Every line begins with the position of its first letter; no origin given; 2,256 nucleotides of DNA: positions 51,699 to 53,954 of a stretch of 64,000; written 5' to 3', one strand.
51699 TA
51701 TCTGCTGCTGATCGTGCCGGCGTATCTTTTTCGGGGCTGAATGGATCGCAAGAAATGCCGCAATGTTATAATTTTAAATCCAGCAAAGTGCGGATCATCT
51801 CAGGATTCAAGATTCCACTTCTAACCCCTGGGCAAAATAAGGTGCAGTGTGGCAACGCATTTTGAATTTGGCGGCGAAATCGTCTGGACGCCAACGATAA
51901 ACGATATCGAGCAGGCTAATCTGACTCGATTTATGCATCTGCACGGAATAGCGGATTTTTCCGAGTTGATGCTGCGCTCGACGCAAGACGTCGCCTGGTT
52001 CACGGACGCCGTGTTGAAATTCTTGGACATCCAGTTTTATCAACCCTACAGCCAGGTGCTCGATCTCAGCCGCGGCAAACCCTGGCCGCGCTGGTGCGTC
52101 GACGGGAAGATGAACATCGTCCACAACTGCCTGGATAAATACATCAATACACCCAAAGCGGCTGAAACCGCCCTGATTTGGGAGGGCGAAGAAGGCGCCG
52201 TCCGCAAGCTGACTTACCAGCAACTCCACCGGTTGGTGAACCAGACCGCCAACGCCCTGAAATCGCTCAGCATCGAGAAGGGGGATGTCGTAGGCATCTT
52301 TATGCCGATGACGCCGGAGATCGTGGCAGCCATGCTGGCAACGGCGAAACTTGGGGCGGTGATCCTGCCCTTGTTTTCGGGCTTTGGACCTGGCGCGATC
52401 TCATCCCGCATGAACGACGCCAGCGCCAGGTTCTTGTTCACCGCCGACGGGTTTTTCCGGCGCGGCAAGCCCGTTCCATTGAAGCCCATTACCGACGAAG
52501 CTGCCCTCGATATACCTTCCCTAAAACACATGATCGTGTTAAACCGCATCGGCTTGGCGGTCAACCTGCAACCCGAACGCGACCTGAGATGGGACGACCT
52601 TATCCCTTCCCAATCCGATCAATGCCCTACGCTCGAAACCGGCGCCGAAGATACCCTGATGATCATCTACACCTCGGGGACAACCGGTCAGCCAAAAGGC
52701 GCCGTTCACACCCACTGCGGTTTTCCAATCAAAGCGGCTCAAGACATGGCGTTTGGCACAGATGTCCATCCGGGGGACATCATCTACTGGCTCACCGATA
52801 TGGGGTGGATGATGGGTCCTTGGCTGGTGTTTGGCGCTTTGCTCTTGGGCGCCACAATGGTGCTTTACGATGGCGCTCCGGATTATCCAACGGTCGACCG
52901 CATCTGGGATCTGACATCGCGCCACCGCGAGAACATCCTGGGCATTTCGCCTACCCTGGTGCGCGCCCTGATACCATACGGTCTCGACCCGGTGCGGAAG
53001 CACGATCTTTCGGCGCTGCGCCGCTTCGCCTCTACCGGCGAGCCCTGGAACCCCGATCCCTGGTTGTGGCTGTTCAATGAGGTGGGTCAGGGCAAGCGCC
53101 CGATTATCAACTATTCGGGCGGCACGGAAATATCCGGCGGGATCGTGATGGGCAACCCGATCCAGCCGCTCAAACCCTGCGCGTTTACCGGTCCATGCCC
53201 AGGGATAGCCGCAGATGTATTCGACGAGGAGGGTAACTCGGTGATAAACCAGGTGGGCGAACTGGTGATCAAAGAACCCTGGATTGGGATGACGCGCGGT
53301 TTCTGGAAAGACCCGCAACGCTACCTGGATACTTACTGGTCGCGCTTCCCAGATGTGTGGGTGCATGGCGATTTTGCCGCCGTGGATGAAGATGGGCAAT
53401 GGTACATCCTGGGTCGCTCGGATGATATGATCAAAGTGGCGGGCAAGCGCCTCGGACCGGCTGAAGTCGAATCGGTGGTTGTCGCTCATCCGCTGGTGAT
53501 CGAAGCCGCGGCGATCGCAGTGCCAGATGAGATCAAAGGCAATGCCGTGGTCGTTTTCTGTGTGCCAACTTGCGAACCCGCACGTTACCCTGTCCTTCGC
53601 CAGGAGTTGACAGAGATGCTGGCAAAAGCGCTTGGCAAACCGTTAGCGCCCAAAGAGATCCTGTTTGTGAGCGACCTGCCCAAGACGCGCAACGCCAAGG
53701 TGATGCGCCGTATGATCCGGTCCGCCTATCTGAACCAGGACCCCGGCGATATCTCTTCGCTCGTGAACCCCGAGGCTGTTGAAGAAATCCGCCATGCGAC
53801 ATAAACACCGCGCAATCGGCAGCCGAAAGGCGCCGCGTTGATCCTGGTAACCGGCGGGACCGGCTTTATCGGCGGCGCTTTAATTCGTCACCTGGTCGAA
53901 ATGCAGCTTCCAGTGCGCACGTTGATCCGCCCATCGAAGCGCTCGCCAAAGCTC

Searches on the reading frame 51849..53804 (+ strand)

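Call 51: search_protein_families(library=pfam, proteins=[window:51849-53804:+], max_evalue=0.0001)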
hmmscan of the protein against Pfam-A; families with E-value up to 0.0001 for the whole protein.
window:51849-53804:+ (651 aa): 3 families
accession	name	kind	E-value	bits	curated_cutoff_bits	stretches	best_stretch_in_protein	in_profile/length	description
PF00501.34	AMP-binding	-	3.5e-71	240.5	29.9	1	105-486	10-384/384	AMP-binding enzyme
PF13193.12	AMP-binding_C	-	3.7e-20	73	24.5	1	539-617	1-76/76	AMP-binding enzyme C-terminal domain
PF16177.11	ACAS_N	-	3.8e-10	39.9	27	1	39-94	3-55/55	Acetyl-coenzyme A synthetase N-terminus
